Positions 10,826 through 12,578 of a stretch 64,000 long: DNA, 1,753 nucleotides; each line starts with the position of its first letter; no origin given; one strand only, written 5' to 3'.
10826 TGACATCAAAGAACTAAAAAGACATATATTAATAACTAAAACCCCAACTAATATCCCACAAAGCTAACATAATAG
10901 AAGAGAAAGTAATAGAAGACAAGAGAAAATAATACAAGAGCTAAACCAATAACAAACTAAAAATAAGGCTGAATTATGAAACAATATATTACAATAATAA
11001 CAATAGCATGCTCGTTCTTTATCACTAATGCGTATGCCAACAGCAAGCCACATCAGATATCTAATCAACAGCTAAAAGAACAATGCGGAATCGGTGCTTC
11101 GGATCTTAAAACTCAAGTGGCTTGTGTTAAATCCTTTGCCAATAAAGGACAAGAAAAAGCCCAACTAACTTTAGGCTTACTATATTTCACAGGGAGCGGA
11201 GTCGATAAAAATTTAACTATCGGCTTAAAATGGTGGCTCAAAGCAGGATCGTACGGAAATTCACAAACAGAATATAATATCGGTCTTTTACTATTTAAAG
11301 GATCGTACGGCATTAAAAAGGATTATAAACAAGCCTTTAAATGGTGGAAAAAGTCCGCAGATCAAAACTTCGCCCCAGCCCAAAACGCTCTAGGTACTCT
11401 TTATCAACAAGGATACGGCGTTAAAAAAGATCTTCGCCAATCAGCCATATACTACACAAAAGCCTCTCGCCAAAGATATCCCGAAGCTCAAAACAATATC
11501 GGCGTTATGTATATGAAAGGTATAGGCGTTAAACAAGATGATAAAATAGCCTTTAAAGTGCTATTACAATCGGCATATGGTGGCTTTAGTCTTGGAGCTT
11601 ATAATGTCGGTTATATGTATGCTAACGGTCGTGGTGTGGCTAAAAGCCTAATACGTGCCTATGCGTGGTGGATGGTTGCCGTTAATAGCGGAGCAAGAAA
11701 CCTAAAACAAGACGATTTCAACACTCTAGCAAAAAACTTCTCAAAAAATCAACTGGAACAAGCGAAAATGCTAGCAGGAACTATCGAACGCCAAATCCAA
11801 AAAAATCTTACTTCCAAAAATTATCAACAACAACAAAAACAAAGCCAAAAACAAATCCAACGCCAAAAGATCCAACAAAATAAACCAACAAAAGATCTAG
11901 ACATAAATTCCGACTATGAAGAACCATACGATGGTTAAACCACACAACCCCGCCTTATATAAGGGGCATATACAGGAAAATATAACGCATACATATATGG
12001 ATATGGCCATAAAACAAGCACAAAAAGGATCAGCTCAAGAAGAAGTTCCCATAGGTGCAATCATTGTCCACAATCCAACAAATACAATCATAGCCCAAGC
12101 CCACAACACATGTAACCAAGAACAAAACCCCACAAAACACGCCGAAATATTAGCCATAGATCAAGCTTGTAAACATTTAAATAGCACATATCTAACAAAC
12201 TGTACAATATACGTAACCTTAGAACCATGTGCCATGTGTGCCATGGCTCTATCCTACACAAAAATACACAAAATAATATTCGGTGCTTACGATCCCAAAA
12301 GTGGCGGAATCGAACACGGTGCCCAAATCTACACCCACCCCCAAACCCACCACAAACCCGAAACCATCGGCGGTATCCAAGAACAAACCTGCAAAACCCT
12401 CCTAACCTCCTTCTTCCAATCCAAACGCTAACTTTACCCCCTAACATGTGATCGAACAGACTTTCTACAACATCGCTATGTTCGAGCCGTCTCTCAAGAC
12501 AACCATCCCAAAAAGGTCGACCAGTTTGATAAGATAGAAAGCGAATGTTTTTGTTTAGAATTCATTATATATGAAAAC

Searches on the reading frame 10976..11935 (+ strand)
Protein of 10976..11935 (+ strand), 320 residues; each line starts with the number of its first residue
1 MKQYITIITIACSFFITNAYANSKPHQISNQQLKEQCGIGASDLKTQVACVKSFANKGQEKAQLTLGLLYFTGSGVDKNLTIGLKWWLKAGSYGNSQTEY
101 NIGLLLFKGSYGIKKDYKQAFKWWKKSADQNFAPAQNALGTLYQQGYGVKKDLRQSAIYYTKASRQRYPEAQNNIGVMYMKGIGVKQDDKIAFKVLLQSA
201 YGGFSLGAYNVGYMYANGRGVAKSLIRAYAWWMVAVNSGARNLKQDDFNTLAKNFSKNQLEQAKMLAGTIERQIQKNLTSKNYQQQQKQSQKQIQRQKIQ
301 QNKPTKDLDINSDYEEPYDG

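Call 44: search_protein_families(library=padloc, max_evalue=0.01, proteins=[window:10976-11935:+])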
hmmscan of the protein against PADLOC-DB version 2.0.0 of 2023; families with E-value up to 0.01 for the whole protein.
window:10976-11935:+ (320 aa): 0 families

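Call 68: search_protein_families(library=ncbifam, max_evalue=0.01, proteins=[window:10976-11935:+])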
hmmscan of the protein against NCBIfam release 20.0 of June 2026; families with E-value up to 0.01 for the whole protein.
window:10976-11935:+ (320 aa): 4 families
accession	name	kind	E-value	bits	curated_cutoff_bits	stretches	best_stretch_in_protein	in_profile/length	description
NF033786.1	phenyl_MerG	equivalog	2e-16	60.6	350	2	123-273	55-213/217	phenylmercury resistance protein MerG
NF038194.1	AlgK_TPR_lipo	equivalog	5.2e-11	41.8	700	2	115-278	280-440/448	alginate biosynthesis TPR repeat lipoprotein AlgK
NF047621.1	FlgprotMotXVib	equivalog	9.6e-11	41.5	330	2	140-258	79-199/211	flagellar protein MotX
NF045484.1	TransRegExoR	equivalog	0.00022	20.6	450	0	160-215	66-121/267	exopolysaccharide production regulator ExoR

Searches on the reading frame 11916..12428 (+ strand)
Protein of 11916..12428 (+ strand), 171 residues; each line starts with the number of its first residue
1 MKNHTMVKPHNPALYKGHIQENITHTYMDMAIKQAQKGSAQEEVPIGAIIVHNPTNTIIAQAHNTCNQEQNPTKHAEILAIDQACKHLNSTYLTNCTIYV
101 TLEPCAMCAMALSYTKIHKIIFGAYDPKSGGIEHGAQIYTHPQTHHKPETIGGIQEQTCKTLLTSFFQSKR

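Call 39: find_homologous_proteins(query=window:11916-12428:+, max_evalue=1e-20)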
Query window:11916-12428:+ (171 aa): 7348 proteins with E <= 1e-20 among 8000 candidates; the best 120 are listed.
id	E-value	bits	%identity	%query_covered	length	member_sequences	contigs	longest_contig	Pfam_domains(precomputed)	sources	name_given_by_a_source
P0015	2.0e-111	388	100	100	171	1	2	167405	PF00383.30,PF14437.13,PF14439.13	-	-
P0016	3.1e-47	179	56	87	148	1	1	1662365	PF00383.30,PF14437.13,PF14439.13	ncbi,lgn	-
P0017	1.0e-46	177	55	85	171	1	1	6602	PF00383.30,PF14437.13,PF14439.13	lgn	-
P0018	1.8e-46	176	56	75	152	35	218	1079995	PF00383.30,PF14437.13,PF14439.13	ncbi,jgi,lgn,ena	ncbi:MAG: tRNA adenosine(34) deaminase TadA [Rhodobacterales bacterium]|jgi:tRNA(adenine34) deaminas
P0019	1.2e-45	174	56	75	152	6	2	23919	PF00383.30,PF14437.13,PF14439.13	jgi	jgi:tRNA(adenine34) deaminase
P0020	1.3e-45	174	56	85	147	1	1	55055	PF00383.30,PF14437.13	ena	-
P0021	2.2e-45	173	53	85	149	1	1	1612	PF00383.30,PF14437.13,PF14439.13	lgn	-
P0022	2.3e-45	173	54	84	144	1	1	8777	PF00383.30,PF14437.13,PF14439.13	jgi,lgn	-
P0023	7.6e-45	171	48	93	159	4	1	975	PF00383.30,PF14437.13,PF14439.13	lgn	-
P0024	8.4e-45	171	52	85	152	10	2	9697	PF00383.30,PF14437.13,PF14439.13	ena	-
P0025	1.6e-44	170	53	75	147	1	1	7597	PF00383.30,PF14437.13,PF14439.13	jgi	jgi:tRNA(Arg) A34 adenosine deaminase TadA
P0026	2.3e-44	169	51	87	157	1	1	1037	PF00383.30,PF14437.13,PF14439.13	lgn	-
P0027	2.5e-44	169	55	76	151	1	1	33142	PF00383.30,PF14437.13,PF14439.13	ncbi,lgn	ncbi:MAG: nucleoside deaminase [Janthinobacterium lividum]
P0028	2.7e-44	169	49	87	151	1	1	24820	PF00383.30,PF14437.13,PF14439.13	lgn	-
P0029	3.8e-44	169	49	87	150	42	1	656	PF00383.30,PF14437.13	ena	-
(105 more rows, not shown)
